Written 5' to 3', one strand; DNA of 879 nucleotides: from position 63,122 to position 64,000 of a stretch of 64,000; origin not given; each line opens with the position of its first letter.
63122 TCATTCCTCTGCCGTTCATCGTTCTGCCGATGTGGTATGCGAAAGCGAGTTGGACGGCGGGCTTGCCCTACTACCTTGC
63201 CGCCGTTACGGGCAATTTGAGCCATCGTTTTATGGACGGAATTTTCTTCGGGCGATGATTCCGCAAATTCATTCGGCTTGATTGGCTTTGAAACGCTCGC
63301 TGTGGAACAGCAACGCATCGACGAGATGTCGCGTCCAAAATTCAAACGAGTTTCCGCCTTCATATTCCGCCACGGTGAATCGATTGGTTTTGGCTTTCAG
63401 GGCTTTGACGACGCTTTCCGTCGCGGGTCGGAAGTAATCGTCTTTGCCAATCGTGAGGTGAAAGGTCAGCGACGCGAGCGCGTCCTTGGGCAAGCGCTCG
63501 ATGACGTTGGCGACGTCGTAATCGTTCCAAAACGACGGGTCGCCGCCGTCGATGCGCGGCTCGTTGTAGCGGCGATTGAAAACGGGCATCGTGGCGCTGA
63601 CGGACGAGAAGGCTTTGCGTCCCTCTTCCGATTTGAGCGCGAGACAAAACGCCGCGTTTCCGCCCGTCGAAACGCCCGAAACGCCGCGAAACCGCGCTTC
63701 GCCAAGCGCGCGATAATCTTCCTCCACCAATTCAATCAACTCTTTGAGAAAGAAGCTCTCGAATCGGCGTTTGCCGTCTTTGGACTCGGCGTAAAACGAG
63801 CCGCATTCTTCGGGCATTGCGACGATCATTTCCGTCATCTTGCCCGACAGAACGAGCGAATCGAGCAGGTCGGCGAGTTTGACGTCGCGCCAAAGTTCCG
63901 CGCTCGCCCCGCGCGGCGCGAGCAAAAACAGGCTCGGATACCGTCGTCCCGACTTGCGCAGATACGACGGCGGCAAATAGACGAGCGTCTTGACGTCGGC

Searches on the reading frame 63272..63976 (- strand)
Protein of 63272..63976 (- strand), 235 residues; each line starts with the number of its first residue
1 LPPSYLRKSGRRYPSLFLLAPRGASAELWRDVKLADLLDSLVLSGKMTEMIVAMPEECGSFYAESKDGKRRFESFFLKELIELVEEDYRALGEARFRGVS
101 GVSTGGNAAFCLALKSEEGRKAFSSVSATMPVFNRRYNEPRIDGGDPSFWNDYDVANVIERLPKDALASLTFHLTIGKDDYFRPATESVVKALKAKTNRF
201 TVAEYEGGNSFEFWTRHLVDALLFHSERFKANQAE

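Call 81: search_protein_families(library=pfam, proteins=[window:63272-63976:-], max_evalue=0.00001)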
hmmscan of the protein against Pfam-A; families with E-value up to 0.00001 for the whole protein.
window:63272-63976:- (235 aa): 1 family
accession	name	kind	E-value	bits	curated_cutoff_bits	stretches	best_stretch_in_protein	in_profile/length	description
PF00756.26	Esterase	-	2.4e-14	54.1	22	1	2-224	15-250/251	Putative esterase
